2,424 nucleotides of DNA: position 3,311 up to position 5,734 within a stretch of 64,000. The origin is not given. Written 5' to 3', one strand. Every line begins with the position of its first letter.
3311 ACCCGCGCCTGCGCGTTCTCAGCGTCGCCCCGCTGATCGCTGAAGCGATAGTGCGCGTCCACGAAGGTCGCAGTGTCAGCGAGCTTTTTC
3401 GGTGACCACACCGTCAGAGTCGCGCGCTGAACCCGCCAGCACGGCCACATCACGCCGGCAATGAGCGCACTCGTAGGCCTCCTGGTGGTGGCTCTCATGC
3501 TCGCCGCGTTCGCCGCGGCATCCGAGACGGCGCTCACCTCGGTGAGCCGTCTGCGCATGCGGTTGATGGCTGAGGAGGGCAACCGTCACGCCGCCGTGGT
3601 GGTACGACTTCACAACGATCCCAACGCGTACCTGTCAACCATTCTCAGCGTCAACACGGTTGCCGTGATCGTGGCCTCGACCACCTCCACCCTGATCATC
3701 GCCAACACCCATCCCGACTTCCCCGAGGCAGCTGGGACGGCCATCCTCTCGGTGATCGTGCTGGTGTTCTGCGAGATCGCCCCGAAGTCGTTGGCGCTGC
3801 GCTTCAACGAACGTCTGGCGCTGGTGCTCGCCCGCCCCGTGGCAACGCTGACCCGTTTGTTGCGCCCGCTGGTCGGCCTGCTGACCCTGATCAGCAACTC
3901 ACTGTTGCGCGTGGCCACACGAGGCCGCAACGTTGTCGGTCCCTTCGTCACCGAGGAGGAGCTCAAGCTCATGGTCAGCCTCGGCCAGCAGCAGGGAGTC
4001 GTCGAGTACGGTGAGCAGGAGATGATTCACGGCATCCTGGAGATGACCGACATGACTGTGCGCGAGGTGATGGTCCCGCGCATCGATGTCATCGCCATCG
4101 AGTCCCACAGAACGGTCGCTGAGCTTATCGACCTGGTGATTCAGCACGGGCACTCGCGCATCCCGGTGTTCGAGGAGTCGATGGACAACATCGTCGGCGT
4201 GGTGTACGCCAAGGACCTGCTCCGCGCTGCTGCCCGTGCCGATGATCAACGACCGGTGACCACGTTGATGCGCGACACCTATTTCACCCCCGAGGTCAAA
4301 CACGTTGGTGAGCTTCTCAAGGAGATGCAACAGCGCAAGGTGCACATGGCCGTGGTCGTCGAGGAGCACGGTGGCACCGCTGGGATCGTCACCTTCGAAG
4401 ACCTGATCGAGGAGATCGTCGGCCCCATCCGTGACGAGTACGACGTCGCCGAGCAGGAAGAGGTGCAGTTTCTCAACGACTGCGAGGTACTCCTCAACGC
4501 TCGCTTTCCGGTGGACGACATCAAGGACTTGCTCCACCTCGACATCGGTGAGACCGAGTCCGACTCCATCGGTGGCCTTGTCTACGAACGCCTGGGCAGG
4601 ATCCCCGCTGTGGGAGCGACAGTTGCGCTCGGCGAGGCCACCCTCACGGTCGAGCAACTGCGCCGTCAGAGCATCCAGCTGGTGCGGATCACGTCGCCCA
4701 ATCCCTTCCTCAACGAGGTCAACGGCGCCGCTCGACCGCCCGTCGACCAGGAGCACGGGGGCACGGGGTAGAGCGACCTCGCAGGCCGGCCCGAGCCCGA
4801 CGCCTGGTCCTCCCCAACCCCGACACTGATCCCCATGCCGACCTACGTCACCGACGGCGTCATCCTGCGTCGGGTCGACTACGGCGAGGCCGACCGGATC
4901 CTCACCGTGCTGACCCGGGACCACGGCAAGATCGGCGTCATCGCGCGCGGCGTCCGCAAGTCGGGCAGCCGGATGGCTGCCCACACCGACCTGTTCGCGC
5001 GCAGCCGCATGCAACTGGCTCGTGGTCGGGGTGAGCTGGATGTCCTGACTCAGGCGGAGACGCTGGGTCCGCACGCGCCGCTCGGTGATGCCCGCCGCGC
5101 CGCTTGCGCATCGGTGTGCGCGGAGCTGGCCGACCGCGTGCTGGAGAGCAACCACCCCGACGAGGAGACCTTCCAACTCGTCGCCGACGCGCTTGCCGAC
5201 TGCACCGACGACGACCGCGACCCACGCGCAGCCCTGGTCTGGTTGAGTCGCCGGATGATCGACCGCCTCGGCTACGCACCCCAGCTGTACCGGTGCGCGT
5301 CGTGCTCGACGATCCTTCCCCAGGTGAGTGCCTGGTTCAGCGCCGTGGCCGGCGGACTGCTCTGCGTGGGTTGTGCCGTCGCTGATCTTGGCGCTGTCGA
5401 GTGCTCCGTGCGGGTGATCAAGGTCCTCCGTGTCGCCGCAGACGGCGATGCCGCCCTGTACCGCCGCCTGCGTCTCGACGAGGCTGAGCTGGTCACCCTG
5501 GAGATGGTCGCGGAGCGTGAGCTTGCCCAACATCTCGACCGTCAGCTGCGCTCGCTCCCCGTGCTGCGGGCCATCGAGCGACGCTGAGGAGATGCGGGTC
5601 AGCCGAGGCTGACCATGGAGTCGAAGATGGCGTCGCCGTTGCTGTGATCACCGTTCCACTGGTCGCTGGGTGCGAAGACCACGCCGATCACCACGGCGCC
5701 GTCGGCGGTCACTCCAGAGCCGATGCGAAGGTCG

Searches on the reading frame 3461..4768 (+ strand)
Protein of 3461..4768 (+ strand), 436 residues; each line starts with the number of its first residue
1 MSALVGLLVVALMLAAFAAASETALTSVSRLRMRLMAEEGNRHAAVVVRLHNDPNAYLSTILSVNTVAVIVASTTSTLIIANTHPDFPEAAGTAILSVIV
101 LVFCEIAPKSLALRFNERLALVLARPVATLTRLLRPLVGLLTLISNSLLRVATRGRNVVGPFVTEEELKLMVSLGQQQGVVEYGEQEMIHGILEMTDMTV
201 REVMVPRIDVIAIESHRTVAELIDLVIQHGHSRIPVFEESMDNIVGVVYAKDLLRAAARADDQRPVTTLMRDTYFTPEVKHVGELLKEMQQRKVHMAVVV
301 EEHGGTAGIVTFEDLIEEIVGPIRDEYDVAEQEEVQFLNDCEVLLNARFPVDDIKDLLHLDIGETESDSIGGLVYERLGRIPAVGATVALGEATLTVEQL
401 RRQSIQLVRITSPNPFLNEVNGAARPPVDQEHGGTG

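Call 15: search_protein_families(library=pfam, proteins=[window:3461-4768:+], max_evalue=0.001)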
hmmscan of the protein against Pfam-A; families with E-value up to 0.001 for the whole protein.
window:3461-4768:+ (436 aa): 3 families
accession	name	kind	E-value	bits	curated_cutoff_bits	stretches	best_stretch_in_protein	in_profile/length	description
PF01595.25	CNNM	-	1.1e-41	142.9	28.4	1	8-182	3-178/181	Cyclin M transmembrane N-terminal domain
PF00571.33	CBS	-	6.9e-16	58.8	24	2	200-257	1-55/57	CBS domain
PF03471.22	CorC_HlyC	-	2.1e-15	56.9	27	1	340-412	5-79/81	Transporter associated domain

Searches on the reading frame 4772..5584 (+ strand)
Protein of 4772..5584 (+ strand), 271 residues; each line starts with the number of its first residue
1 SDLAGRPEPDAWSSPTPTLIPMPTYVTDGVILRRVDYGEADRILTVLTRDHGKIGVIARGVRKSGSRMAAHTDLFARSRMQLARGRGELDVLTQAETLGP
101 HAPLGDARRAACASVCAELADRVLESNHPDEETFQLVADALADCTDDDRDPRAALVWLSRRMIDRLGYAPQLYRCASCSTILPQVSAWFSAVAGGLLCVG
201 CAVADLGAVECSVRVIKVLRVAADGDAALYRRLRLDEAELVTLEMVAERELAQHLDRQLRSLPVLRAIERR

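Call 15: search_protein_families(library=pfam, proteins=[window:4772-5584:+], max_evalue=0.001)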
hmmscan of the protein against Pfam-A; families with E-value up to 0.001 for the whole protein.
window:4772-5584:+ (271 aa): 2 families
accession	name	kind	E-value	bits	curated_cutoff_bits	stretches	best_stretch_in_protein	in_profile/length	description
PF02565.21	RecO_C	-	1e-25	90.8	22.1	1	106-262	3-156/157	Recombination protein O C terminal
PF11967.14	RecO_N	-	2.6e-23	82.3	27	1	22-99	1-78/80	Recombination protein O N terminal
